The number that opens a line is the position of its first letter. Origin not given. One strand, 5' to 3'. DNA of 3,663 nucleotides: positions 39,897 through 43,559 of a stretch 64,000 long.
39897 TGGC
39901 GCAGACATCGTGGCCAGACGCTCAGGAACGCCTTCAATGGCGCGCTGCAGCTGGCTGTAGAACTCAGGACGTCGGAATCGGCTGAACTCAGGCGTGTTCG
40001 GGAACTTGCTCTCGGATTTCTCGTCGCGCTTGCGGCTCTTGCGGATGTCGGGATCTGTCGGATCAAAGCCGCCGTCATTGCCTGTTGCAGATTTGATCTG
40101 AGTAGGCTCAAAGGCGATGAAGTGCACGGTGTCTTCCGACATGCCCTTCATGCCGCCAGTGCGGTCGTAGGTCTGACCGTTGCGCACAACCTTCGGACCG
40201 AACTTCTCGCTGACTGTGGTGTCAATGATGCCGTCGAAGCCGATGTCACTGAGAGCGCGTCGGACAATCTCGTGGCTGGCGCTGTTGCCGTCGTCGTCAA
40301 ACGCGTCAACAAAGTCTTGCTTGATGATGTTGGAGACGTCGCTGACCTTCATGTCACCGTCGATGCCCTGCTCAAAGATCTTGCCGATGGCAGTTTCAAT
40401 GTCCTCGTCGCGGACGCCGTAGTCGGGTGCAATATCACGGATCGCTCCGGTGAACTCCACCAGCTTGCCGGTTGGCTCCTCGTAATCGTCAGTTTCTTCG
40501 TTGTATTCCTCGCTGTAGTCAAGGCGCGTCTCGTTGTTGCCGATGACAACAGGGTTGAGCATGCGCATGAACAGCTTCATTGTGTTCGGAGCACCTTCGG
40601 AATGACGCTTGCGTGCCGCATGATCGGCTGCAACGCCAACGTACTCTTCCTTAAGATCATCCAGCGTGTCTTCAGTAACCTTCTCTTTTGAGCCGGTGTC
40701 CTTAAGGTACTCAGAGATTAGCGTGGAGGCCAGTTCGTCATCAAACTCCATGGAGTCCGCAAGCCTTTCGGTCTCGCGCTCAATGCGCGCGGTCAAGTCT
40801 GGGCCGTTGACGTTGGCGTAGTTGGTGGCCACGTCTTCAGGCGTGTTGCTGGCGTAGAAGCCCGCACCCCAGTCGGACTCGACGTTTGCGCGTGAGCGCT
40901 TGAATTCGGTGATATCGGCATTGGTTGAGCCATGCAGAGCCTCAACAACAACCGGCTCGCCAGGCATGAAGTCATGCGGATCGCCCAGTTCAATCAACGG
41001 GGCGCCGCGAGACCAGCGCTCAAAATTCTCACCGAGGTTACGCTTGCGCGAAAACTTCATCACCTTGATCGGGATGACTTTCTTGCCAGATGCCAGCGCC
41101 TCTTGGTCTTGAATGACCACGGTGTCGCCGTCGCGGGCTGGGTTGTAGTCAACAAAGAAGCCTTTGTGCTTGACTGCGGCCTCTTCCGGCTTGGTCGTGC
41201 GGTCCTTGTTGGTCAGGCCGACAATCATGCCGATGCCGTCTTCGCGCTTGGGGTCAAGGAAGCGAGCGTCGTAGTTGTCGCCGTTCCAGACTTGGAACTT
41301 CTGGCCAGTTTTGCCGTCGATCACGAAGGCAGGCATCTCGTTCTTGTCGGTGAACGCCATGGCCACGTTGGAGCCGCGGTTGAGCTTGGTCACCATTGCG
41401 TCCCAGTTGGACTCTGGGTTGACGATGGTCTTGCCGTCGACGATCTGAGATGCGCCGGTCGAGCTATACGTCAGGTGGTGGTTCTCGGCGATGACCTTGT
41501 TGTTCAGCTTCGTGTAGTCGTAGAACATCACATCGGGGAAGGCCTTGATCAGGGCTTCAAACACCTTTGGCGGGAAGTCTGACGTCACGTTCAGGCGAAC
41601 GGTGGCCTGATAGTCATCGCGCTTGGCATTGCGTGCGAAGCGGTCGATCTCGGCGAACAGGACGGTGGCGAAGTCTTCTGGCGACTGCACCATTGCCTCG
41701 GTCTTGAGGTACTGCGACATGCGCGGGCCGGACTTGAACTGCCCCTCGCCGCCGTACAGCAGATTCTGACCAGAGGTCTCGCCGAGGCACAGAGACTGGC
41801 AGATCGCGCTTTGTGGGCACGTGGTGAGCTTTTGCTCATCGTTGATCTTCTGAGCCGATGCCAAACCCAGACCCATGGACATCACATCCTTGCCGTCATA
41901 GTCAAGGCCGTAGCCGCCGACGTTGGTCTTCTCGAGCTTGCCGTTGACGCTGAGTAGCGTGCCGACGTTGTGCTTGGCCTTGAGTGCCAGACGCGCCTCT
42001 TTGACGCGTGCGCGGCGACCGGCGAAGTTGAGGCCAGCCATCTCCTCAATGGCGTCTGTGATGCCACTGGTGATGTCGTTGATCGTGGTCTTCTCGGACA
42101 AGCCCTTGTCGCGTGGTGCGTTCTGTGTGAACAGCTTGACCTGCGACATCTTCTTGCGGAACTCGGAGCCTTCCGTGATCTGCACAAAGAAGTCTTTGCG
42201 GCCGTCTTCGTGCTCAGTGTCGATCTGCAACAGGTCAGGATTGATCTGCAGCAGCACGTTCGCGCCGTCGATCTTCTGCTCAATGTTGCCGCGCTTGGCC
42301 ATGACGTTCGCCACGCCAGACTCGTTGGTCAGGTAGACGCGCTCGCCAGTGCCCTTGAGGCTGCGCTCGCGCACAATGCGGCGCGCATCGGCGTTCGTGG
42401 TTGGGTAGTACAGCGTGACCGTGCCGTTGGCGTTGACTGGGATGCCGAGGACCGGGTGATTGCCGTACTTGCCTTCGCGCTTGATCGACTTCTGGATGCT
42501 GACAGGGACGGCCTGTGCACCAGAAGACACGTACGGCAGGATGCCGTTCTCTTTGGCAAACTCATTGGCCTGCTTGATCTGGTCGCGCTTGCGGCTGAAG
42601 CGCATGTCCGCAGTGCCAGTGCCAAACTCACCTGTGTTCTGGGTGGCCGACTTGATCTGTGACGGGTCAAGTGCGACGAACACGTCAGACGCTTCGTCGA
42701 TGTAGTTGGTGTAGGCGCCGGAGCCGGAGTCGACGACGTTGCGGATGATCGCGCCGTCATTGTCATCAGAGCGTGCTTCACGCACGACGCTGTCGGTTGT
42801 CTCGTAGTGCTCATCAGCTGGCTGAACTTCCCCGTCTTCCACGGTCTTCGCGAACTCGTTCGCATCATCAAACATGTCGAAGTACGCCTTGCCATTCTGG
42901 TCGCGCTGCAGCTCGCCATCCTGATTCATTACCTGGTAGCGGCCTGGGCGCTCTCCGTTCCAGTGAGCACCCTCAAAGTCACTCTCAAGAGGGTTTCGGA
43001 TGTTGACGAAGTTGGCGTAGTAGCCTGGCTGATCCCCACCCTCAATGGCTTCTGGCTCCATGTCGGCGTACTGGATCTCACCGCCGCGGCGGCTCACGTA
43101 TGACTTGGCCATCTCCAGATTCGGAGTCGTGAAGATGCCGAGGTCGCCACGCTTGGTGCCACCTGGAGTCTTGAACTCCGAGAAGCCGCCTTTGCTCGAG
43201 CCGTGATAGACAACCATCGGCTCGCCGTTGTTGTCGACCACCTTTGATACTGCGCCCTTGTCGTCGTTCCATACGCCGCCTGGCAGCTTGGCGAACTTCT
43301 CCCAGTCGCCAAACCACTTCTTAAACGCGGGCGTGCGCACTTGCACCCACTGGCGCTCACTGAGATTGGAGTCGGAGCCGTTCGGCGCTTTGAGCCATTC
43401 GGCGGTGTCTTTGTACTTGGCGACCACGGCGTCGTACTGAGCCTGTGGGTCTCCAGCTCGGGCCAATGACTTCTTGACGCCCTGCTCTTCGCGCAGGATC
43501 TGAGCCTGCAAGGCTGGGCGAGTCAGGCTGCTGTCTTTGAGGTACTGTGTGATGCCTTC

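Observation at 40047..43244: Two PARP-like (H-Y-E class) ADP-ribosyltransferase-like repeats inside the giant protein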

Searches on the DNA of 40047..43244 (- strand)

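Call 7: search_dna_similar(query=window:40047-43244:-, collection=phages, mode=near, max_rows=20)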
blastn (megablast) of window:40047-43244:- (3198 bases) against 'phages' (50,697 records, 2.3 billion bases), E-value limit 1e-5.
No match.

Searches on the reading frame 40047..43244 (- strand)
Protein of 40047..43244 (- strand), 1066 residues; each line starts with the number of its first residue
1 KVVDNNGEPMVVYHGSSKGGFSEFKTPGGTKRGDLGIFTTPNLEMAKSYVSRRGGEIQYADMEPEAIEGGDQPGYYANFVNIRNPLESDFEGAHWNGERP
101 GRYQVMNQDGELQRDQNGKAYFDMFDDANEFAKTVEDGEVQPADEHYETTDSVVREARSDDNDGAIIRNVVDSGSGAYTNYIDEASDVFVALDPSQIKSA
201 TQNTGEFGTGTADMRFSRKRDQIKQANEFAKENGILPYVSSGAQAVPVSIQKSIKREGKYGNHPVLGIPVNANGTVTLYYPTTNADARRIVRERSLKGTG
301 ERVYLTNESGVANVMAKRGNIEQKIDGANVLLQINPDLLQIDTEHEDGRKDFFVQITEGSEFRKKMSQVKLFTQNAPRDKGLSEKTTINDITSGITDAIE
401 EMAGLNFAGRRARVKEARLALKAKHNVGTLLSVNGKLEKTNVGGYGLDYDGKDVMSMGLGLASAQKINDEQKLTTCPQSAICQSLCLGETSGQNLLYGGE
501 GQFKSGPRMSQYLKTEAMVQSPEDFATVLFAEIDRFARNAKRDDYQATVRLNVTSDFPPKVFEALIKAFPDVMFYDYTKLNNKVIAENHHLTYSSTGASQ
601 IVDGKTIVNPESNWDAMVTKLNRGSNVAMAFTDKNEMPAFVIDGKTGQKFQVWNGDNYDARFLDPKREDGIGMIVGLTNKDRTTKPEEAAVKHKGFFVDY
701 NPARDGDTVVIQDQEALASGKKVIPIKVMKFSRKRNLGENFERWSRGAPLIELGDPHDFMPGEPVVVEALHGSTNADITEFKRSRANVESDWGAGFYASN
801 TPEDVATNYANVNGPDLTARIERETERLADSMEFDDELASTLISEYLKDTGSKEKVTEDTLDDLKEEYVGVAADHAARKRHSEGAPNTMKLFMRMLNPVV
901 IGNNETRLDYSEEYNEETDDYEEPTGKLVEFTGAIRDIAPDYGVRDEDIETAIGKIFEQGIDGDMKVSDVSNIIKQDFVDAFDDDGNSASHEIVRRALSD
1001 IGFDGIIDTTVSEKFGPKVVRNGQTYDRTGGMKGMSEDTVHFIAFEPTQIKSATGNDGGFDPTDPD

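Call 34: find_related_loci(query=window:40047-43244:-, collection=genome_contigs, flank=10000)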
Query window:40047-43244:- (1066 aa) in genome_contigs; peptide patterns used: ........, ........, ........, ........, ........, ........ (x = any residue, [..] = any of these).
68 stretches matched a pattern; 2 encode a relative of the query (tblastn E <= 1e-3); 2 distinct loci.
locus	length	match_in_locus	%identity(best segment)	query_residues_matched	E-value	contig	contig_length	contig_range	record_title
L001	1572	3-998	63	406-734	2e-141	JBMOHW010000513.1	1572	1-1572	MAG: Terrimicrobiaceae bacterium isolate Deming_bin.375 contig369758, whole genome shotgun sequence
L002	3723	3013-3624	26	476-685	1e-16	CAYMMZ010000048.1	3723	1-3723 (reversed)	MAG TPA_asm: Candidatus Woesearchaeota archaeon isolate binchicken_co46_821 genome assembly, contig: NODE_55494_length_3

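Call 35: find_related_loci(query=window:40047-43244:-, collection=viral_contigs, flank=10000)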
Query window:40047-43244:- (1066 aa) in viral_contigs; peptide patterns used: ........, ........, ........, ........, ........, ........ (x = any residue, [..] = any of these).
26 stretches matched a pattern; 21 encode a relative of the query (tblastn E <= 1e-3); 21 distinct loci.
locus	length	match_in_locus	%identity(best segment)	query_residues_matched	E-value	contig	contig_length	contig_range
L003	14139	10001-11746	56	223-804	0e+0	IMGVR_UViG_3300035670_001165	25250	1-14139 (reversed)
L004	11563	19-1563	58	223-735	0e+0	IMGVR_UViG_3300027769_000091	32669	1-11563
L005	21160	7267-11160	55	1-1066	3e-176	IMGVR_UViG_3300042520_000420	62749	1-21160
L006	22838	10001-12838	54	225-1066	3e-179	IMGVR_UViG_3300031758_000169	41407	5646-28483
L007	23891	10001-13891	56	1-1061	0e+0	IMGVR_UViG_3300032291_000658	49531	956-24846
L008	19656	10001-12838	54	225-1066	3e-179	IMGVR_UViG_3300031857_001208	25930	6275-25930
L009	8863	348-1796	52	2-1065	2e-93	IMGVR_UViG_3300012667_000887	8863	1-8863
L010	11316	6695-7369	30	430-691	2e-18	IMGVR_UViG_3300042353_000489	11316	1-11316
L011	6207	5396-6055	30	441-682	1e-16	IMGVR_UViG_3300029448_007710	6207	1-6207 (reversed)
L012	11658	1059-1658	27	476-695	1e-13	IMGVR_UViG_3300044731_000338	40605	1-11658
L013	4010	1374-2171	27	402-682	3e-13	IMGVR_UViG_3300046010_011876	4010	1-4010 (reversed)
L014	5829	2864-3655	27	402-680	4e-13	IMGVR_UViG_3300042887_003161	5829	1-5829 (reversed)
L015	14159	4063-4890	26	459-734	6e-13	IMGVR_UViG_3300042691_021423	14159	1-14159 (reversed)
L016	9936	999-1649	29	459-682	1e-12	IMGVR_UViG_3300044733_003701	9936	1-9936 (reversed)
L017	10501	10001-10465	31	430-594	1e-12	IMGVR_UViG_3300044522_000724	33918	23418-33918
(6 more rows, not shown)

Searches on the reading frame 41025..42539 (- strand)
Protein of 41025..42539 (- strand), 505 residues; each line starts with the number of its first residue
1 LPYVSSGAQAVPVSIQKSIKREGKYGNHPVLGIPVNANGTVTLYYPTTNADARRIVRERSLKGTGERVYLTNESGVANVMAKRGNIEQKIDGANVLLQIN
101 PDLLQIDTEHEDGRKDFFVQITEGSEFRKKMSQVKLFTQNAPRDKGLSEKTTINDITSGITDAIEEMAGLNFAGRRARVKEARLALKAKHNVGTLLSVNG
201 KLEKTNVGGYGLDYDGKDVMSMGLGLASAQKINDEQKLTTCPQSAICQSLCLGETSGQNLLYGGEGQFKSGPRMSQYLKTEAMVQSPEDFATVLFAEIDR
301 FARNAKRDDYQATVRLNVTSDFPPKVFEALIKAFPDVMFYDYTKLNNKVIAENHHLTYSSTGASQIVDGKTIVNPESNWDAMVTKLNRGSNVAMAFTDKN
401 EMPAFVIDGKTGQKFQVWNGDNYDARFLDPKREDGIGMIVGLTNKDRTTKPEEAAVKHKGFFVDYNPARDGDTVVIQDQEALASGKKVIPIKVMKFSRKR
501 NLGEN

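Call 82: search_protein_families(library=phrogs, proteins=[window:41025-42539:-], max_evalue=0.01)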
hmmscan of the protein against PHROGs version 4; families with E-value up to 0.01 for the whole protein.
window:41025-42539:- (505 aa): 1 family
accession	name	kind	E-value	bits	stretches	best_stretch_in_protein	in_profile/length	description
phrog_1617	-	unknown function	9.5e-31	107.9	1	215-451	52-262/273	-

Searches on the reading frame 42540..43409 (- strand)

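Call 82: search_protein_families(library=phrogs, proteins=[window:42540-43409:-], max_evalue=0.01)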
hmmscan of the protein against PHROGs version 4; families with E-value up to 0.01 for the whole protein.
window:42540-43409:- (290 aa): 2 families
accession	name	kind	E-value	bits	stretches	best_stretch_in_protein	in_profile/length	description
phrog_30335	-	unknown function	4.4e-29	101.3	2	2-109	1834-1927/2900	-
phrog_21376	-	unknown function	3.3e-08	32.4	1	55-266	538-684/1664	-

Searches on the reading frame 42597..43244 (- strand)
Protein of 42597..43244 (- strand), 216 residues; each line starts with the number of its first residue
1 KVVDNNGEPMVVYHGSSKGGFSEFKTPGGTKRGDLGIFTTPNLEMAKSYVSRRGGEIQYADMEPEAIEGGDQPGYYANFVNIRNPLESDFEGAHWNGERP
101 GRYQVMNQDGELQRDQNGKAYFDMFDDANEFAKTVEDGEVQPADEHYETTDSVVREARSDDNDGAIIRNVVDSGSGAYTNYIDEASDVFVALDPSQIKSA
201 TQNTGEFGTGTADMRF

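Call 5: search_protein_families(library=pfam, proteins=[window:42597-43244:-], max_evalue=10)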
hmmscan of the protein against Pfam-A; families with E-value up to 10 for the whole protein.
window:42597-43244:- (216 aa): 1 family
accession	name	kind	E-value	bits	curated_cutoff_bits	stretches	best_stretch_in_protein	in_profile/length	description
PF18760.7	ART-PolyVal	-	1.4e-18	68.4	31.2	1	4-207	1-140/140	ADP-Ribosyltransferase in polyvalent proteins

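Call 8: search_dna_similar(query=window:42597-43244:-, collection=phages, mode=protein, max_rows=25)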
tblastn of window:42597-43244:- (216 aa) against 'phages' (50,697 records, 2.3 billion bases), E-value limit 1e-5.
No match.

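Call 14: search_solved_structures(query=window:42597-43244:-, max_evalue=10, show_alignments=2)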
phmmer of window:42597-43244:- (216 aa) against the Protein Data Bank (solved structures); distinct sequences matched with E-value up to 10: 0.

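Call 20: find_homologous_proteins(query=window:42597-43244:-, max_evalue=0.001)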
Query window:42597-43244:- (216 aa): 36 proteins with E <= 0.001 among 178 candidates.
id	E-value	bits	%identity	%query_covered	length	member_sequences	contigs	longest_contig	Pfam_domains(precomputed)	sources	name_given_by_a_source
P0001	3.2e-13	68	31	96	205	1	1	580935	PF18760.8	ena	-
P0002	1.1e-11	63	32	96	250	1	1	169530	PF18760.8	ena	-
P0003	1.0e-10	60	41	40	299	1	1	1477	PF18760.8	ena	-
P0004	3.2e-10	58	28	100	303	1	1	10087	PF18760.8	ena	-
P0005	5.4e-10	58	28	100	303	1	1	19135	PF18760.8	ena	-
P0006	6.2e-10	58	29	99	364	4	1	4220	PF18760.8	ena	-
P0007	1.0e-9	57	29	99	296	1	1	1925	PF18760.8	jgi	jgi:hypothetical protein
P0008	2.4e-9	56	30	99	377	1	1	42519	PF18760.8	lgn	-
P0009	2.9e-9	55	26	99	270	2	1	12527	PF18760.8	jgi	jgi:hypothetical protein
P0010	7.2e-9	54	27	100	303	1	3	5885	PF18760.8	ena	-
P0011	1.6e-8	53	65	14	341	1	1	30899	PF13151.13,PF18760.8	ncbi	-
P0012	1.7e-8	53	28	100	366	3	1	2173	PF18760.8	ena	-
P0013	3.4e-8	52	28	100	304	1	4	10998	PF18760.8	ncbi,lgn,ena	-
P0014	9.4e-8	50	30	96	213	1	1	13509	PF18760.8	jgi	-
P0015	1.0e-7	50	30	50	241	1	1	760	PF18760.8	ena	-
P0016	1.5e-7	50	26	100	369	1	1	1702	PF18760.8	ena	-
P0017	3.1e-7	49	35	40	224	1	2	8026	PF18760.8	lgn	-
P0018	6.2e-7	48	28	100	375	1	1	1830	PF18760.8,PF18798.7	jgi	jgi:hypothetical protein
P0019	1.7e-6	46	51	23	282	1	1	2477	PF18760.8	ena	-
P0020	1.8e-6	46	27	96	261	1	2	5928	PF18760.8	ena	-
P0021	3.9e-6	45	61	13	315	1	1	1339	PF18760.8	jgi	jgi:hypothetical protein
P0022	1.9e-5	43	28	99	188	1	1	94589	PF18760.8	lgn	-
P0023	4.1e-5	42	38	42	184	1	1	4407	PF18760.8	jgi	jgi:hypothetical protein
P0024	4.5e-5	42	28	96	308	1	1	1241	PF18760.8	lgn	-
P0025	4.5e-5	42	46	24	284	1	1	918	PF18760.8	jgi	jgi:hypothetical protein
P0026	4.6e-5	42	36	54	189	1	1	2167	PF18760.8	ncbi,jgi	jgi:hypothetical protein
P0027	5.8e-5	41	37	42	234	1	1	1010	PF18760.8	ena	-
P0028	9.6e-5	41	34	52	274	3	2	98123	PF18760.8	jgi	jgi:hypothetical protein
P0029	1.5e-4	40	29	44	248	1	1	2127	PF18760.8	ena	-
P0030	2.1e-4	39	31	92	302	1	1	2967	PF18760.8,PF18838.8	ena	-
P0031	2.6e-4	39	27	100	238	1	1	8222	PF18760.8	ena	-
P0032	3.9e-4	39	57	13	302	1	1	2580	PF18760.8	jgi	jgi:hypothetical protein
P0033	3.9e-4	39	29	96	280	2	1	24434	PF18760.8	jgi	-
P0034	6.3e-4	38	59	12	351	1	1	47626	PF18760.8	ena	-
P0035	7.4e-4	38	28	100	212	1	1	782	PF18760.8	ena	-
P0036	9.3e-4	37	44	26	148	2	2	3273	PF18760.8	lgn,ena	-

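Call 28: predict_structure(alignment_id=A1)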
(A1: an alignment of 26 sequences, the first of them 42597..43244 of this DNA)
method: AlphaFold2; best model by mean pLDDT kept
length: 216 residues; sequences in the alignment: 26
mean_pLDDT: 77.9   pTM: 0.70
mean pLDDT of the five models: 77.9, 77.4, 74.0, 70.2, 69.9
residues with pLDDT >= 90: 51; 70-90: 107; 50-70: 57; < 50: 1
segments of 3 or more residues with pLDDT < 50: none
pLDDT, mean of each block of 10 residues (from residue 1): 81 83 65 81 86 57 53 83 94 72 80 85 73 84 71 91 95 64 85 88 72 72
secondary structure, 60 per line:
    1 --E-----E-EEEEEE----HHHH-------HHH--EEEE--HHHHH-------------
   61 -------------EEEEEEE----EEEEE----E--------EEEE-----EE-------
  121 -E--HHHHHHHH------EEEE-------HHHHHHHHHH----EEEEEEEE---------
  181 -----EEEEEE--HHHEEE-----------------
elements in order: E11-16 H21-24 E37-40 H43-47 E74-80 E85-89 E103-106 H125-132 E139-142 H150-159 E164-171 E186-191 E197-199
